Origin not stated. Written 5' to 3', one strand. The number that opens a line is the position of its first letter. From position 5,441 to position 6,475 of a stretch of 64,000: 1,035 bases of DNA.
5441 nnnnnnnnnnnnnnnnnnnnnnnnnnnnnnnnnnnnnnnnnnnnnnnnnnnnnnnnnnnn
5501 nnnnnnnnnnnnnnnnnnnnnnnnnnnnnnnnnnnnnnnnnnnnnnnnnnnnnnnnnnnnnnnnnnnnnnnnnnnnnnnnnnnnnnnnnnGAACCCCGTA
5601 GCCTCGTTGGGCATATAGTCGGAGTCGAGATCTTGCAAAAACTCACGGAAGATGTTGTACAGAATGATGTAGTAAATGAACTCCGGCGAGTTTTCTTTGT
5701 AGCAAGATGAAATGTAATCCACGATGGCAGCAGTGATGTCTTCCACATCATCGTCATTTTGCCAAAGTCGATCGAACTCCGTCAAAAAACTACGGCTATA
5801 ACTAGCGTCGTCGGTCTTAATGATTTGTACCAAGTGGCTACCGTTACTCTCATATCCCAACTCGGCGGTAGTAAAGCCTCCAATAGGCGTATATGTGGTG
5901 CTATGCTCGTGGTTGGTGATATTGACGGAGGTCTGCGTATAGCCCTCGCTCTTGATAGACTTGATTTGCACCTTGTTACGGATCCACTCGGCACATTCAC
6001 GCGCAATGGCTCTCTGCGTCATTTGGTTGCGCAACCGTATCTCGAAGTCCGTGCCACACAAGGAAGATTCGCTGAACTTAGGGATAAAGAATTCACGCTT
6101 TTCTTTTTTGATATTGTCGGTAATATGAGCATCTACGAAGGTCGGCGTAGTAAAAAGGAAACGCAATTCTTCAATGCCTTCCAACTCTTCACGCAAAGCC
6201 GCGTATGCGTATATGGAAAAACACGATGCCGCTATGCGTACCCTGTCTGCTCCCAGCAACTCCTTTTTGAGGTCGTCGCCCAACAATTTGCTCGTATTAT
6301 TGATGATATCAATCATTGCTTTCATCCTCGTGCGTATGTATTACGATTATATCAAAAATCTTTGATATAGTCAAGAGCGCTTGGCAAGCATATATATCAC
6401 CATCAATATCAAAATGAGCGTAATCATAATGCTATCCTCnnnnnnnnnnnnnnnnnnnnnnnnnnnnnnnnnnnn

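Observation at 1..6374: Operon of helicase, 213-aa protein, beta-class methyltransferase and DUF2971-like protein with no recognisable nuclease: an R-M-like defence candidate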

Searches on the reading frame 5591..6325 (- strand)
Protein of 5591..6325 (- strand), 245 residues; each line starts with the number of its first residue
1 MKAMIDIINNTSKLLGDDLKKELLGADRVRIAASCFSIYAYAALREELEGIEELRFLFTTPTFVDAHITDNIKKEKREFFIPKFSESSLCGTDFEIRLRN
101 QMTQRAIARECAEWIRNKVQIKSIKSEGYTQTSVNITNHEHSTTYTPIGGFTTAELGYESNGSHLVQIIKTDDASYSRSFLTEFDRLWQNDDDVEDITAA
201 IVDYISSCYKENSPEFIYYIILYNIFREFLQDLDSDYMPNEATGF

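Call 44: search_protein_families(library=pfam, proteins=[window:5591-6325:-], max_evalue=10)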
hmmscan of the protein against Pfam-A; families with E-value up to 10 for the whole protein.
seq(245 aa): 0 families

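Call 45: find_homologous_proteins(query=window:5591-6325:-, max_evalue=0.001)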
Query seq(245 aa) (245 aa): 1529 proteins with E <= 0.001 among 1938 candidates; the best 120 are listed.
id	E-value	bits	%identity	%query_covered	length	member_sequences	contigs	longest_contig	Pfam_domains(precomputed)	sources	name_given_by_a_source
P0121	6.5e-110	384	70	99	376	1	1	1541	PF00176.30,PF04851.22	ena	-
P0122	3.1e-109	382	69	99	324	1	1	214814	PF00176.30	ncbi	-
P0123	5.4e-106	372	69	99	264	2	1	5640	-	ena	-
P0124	1.3e-105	370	68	99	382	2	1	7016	PF00176.30,PF04851.22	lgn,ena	-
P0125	3.5e-103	362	65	99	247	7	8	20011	-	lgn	-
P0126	8.5e-97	342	66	96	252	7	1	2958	-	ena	-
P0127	4.1e-95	336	68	90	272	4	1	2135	-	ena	-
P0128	7.5e-93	329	66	89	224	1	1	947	-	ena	-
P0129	2.3e-91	324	65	91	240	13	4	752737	-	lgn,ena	-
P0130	7.1e-85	303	68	82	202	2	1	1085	-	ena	-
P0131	8.7e-84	299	58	98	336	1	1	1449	PF00176.30,PF20720.4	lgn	-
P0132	2.3e-81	291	55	98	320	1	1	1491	PF00176.30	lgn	-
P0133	3.8e-81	290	57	98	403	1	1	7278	PF00176.30,PF04851.22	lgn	-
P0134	6.7e-81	290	56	98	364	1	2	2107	PF00176.30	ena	-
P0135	8.6e-81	289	53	99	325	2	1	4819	PF00176.30,PF04851.22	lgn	-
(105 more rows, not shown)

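Call 62: predict_structure(alignment_id=A4)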
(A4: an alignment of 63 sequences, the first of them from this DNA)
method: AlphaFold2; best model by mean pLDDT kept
length: 245 residues; sequences in the alignment: 63
mean_pLDDT: 72.5   pTM: 0.68
mean pLDDT of the five models: 72.5, 72.3, 70.4, 67.5, 65.2
residues with pLDDT >= 90: 67; 70-90: 88; 50-70: 35; < 50: 55
segments of 3 or more residues with pLDDT < 50: 64-96, 212-221, 235-239, 241-245
pLDDT, mean of each block of 10 residues (from residue 1): 80 90 88 83 88 90 47 34 40 49 72 90 82 89 90 80 74 90 93 87 70 48 53 51 43
secondary structure, 60 per line:
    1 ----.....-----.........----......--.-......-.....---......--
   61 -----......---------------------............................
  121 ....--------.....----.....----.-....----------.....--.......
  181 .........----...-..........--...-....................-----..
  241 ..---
elements in order: E5-9 H15-23 E28-33 H38-43 H45-49 E53-58 H66-71 H93-118 E119-124 E133-137 E142-146 H153-156 E167-171 H174-189 E194-196 H198-207 H214-233 H239-242

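Call 65: fold_search(model_id=the predicted structure, library=pdb)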
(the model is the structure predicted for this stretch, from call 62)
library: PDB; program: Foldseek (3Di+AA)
matches with E <= 10: 629; with E <= 0.001: 17
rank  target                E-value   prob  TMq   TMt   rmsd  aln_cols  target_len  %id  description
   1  7clg_A                1.5e-06  1.00  0.48  0.15   6.8       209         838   11  Crystal structure of the ATP-dependent restriction endonuclease SauUSI (released 2021-01-20)
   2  7clg_B                3.0e-06  1.00  0.50  0.17   6.6       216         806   12  Crystal structure of the ATP-dependent restriction endonuclease SauUSI (released 2021-01-20)
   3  4rct_A                1.6e-05  1.00  0.45  0.34   7.0       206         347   11  Crystal structure of R-protein of NgoAVII restriction endonuclease (released 2014-12-24)
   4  8yr5_B                1.9e-04  1.00  0.37  0.23  10.2       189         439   12  Crystal structure of E. coli phosphatidylserine synthase in apo state (released 2024-11-20)
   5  4urj_D                2.1e-04  1.00  0.43  0.57   8.1       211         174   12  Crystal structure of human BJ-TSA-9 (released 2014-10-01)
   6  8yr5_D                2.2e-04  1.00  0.41  0.24  10.6       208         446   12  Crystal structure of E. coli phosphatidylserine synthase in apo state (released 2024-11-20)
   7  8yr5_E                2.5e-04  1.00  0.40  0.24  10.8       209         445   11  Crystal structure of E. coli phosphatidylserine synthase in apo state (released 2024-11-20)
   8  8yr5_C                2.5e-04  1.00  0.36  0.22  10.5       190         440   12  Crystal structure of E. coli phosphatidylserine synthase in apo state (released 2024-11-20)
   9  8yr5_I                2.5e-04  1.00  0.36  0.22  10.5       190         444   12  Crystal structure of E. coli phosphatidylserine synthase in apo state (released 2024-11-20)
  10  8yr5_H                2.8e-04  1.00  0.40  0.24  10.8       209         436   11  Crystal structure of E. coli phosphatidylserine synthase in apo state (released 2024-11-20)
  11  8yr5_J                3.0e-04  1.00  0.37  0.22  10.3       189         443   11  Crystal structure of E. coli phosphatidylserine synthase in apo state (released 2024-11-20)
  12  4urj_B                3.2e-04  1.00  0.43  0.57   7.9       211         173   12  Crystal structure of human BJ-TSA-9 (released 2014-10-01)
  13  8yr5_L                3.4e-04  1.00  0.39  0.24  10.8       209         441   11  Crystal structure of E. coli phosphatidylserine synthase in apo state (released 2024-11-20)
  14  8yr6                  3.6e-04  1.00  0.40  0.24  10.8       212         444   10  Crystal structure of E. coli phosphatidylserine synthase complexed with 16:0/16:0 CDP-DG (released 2024-11-20)
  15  8yr5_G                3.8e-04  1.00  0.37  0.23  10.3       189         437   12  Crystal structure of E. coli phosphatidylserine synthase in apo state (released 2024-11-20)
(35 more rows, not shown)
